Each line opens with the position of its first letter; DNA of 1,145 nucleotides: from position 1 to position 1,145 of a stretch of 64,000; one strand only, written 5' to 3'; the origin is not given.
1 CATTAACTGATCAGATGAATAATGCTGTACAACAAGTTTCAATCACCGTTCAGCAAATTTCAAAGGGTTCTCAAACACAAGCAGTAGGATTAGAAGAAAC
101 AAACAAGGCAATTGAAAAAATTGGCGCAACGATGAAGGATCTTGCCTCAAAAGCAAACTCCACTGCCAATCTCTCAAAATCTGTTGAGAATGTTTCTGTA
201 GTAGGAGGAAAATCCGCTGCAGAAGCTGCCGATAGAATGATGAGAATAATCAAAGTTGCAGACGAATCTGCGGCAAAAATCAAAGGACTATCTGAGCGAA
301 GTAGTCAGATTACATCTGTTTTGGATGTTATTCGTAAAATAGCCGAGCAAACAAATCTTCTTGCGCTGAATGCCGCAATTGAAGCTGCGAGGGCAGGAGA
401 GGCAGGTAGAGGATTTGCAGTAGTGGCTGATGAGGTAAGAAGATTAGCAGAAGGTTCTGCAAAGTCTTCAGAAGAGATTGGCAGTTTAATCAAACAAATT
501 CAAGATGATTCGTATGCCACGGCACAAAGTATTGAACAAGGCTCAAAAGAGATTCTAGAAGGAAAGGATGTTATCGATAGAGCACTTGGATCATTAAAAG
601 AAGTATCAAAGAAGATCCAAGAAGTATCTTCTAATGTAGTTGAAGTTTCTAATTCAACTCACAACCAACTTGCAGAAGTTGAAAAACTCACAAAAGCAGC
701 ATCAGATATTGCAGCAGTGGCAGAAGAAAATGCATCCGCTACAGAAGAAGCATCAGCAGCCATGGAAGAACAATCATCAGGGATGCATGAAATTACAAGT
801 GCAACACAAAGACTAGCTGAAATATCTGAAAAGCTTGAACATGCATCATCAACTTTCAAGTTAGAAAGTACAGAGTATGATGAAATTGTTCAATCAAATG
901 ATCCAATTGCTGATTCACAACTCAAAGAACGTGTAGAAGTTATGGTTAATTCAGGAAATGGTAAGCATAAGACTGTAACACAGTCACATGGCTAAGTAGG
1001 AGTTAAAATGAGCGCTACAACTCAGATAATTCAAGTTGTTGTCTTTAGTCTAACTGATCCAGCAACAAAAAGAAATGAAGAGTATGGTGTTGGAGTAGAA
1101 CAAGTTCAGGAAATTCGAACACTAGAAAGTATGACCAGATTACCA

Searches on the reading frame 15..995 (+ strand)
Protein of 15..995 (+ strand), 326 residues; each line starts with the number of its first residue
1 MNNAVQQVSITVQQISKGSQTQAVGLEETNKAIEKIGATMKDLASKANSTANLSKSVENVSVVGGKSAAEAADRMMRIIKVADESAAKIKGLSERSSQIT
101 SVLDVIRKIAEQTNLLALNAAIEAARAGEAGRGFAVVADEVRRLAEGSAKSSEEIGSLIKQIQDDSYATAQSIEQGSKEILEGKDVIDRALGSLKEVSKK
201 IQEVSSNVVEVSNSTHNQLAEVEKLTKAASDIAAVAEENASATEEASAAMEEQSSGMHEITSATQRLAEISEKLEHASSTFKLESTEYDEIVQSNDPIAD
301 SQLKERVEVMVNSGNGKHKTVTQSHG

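Call 11: search_protein_families(library=padloc, alignment_id=A1, max_evalue=0.001)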
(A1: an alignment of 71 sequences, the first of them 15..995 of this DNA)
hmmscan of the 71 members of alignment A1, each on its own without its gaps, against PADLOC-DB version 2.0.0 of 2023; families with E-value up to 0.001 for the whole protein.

A. member 1, window:15-995:+ (326 aa): 0 families

B. families by the number of members that match (of 71 scanned): 75 families (the first 25 are shown)
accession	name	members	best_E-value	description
PDLC02759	SspA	2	1.1e-32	SspA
PDLC04140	mad8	2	3.8e-11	mads_8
PDLC02196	IetA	1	5.3e-80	-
PDLC04232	IetA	1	2.5e-66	-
PDLC02195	IetA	1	8.2e-64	-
PDLC03247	MTase_II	1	1.9e-56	Type II methyltransferase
PDLC01439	typeIV_DinG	1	7.6e-52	CAS-IV-A; associated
PDLC03717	oMTase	1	8.3e-46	orphan methyltransferase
PDLC04231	IetA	1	1e-37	-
PDLC03281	MTase_II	1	4.1e-37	Type II methyltransferase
PDLC00915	TRIP13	1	3.5e-35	TRIP13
PDLC04018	PD-Lambda-5_B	1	4.5e-34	-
PDLC02657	DndA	1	1.9e-32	DndA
PDLC04135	mad3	1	1.9e-28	mads_3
PDLC00914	TRIP13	1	1.9e-27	TRIP13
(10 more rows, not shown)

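Call 61: search_protein_families(library=padloc, alignment_id=A2, max_evalue=0.0001)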
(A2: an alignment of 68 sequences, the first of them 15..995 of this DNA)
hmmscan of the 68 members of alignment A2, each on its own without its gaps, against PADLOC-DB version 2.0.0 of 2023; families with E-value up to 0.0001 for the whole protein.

A. member 1, window:15-995:+ (326 aa): 0 families

B. families by the number of members that match (of 68 scanned): 25 families
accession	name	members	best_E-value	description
PDLC02759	SspA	1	1.1e-32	SspA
PDLC02657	DndA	1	1.9e-32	DndA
PDLC04135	mad3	1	1.9e-28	mads_3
PDLC04690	PDC-M51B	1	4.8e-11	-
PDLC04140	mad8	1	6.1e-11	mads_8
PDLC01991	CARF_m8--CARF_LolE_TM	1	2.2e-09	-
PDLC04134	mad2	1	3.5e-09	mads_2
PDLC01044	Csa3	1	3.8e-09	Type I-A associated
PDLC01447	Cas4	1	6.4e-09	"CAS-I,CAS-II,CAS-III,CAS-IV,CAS-V,CAS-VI; acquisition_associated"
PDLC02374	dGTPase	1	9.5e-09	-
PDLC04899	PDC-S07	1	1.3e-08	-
PDLC01848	CARF3--CARF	1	1.6e-08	-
PDLC00405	SduA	1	1.5e-06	DUF4263 domain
PDLC01434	CasR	1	1.8e-06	"CAS-I,CAS-II,CAS-III,CAS-IV,CAS-V,CAS-VI; associated_signaling"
PDLC01771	Cas4b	1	2.5e-06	-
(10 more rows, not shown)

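Call 62: search_protein_families(library=pfam, alignment_id=A2, max_evalue=1e-10)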
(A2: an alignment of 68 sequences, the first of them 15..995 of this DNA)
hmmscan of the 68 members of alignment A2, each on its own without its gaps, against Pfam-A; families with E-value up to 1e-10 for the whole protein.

A. member 1, window:15-995:+ (326 aa): 1 family
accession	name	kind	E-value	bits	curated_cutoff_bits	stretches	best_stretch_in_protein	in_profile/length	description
PF00015.26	MCPsignal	-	2.3e-44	151.7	34.6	1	77-235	13-171/172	Methyl-accepting chemotaxis protein (MCP) signalling domain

B. families by the number of members that match (of 68 scanned): 67 families (the first 25 are shown)
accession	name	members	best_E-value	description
PF00006.31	ATP-synt_ab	2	2.8e-81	ATP synthase alpha/beta family, nucleotide-binding domain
PF00696.33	AA_kinase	2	2.9e-50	Amino acid kinase family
PF01584.24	CheW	2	4.1e-34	CheW-like domain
PF22919.1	ATP-synt_VA_C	2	3e-27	C-terminal domain of V and A type ATP synthase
PF00072.30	Response_reg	2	8e-26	Response regulator receiver domain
PF02874.29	ATP-synt_ab_N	2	1.5e-14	ATP synthase alpha/beta family, beta-barrel domain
PF00171.27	Aldedh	1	1.9e-135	Aldehyde dehydrogenase family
PF01041.23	DegT_DnrJ_EryC1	1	3.2e-113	DegT/DnrJ/EryC1/StrS aminotransferase family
PF00909.26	Ammonium_transp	1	6.8e-112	Ammonium Transporter Family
PF02548.21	Pantoate_transf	1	2.5e-109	Ketopantoate hydroxymethyltransferase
PF24298.1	DUF7482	1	2.6e-80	Domain of unknown function (DUF7482)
PF00266.25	Aminotran_5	1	3.6e-65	Aminotransferase class-V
PF02006.22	PPS_PS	1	6.9e-64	Phosphopantothenate/pantothenate synthetase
PF01992.21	vATP-synt_AC39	1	1.6e-63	ATP synthase (C/AC39) subunit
PF01339.22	CheB_methylest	1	8.5e-60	CheB methylesterase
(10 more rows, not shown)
